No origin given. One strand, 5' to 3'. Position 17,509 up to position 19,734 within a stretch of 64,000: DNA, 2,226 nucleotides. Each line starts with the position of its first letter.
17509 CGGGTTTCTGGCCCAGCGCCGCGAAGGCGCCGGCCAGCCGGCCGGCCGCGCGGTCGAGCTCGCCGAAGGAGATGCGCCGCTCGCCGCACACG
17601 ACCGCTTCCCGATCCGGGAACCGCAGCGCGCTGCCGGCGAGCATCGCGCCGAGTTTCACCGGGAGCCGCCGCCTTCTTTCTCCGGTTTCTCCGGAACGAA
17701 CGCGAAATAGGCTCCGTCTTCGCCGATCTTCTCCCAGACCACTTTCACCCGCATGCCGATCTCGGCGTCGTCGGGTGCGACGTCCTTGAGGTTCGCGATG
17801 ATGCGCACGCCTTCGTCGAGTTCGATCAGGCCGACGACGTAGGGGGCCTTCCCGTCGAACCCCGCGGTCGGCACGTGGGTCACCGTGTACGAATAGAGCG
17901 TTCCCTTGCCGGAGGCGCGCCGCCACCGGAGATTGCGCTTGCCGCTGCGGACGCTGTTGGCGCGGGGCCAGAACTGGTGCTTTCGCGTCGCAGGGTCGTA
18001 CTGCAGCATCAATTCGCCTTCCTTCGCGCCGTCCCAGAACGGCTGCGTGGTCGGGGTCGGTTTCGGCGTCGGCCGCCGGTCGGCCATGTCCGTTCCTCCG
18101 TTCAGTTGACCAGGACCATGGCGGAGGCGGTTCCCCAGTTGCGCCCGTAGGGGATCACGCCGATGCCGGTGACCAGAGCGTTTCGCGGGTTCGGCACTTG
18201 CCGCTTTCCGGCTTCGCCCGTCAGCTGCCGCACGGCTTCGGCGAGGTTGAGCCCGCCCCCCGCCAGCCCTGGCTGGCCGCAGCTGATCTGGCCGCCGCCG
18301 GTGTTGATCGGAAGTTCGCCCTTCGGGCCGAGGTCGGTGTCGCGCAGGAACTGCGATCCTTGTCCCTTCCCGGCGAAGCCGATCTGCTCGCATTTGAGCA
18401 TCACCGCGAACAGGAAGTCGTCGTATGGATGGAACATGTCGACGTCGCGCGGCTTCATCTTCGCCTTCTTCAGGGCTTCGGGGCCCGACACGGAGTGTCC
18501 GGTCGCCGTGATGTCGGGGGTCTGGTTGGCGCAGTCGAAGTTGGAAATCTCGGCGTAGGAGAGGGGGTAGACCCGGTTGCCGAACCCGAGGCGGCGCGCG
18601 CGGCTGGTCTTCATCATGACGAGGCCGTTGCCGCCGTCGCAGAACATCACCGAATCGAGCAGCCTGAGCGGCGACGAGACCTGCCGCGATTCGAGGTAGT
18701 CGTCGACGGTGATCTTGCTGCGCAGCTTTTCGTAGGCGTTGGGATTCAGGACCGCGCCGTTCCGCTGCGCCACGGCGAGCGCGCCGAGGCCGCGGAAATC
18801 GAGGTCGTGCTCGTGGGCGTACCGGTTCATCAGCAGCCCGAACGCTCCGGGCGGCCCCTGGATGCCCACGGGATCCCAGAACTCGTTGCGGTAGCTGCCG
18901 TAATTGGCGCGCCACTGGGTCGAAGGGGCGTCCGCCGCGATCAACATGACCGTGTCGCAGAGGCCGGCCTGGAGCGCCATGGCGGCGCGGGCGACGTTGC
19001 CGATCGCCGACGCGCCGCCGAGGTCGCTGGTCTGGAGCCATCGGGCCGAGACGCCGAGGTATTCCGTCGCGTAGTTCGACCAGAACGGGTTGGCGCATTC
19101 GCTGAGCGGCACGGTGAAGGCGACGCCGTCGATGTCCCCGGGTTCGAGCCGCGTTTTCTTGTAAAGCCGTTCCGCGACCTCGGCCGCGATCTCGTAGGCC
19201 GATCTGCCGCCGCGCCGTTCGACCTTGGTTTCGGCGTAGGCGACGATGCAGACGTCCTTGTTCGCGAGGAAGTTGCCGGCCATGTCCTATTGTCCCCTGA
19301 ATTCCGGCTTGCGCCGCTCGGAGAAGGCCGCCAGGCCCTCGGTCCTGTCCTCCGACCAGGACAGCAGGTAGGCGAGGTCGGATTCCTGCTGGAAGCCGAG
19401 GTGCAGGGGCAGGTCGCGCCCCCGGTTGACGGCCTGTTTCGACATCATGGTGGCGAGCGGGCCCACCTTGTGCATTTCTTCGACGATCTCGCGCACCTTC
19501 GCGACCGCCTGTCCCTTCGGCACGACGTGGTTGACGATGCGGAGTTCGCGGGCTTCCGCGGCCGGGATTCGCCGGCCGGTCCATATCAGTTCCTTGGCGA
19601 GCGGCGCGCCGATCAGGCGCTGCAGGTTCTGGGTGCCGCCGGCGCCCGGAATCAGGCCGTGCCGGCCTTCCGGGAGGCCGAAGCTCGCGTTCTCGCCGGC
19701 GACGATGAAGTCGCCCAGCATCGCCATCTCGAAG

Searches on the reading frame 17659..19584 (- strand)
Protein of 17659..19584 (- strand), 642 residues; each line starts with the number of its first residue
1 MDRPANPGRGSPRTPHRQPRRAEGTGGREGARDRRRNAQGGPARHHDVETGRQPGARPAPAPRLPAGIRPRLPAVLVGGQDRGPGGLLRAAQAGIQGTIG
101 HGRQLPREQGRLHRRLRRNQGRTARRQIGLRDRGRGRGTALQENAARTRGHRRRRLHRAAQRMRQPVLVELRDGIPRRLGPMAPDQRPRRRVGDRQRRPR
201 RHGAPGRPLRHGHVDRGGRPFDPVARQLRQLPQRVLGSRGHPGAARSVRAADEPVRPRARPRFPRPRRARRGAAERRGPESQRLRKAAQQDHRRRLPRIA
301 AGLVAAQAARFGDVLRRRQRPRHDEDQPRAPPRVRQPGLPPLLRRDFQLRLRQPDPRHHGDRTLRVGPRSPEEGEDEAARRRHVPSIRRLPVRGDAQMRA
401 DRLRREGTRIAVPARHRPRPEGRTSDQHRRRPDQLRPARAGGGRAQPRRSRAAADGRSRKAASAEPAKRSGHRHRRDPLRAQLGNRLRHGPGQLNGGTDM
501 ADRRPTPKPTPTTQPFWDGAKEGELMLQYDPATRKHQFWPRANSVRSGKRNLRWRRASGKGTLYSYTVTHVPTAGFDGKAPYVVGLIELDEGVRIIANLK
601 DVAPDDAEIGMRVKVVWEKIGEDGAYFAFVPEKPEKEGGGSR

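Call 67: search_protein_families(library=pfam, proteins=[window:17659-19584:-], max_evalue=0.00001)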
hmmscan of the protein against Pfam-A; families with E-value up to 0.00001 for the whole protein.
window:17659-19584:- (642 aa): 1 family
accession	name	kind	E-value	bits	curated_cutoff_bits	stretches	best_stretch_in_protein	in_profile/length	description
PF01796.24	OB_ChsH2_C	-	6e-27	93.8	27.1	1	554-618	1-65/65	ChsH2, C-terminal OB-fold domain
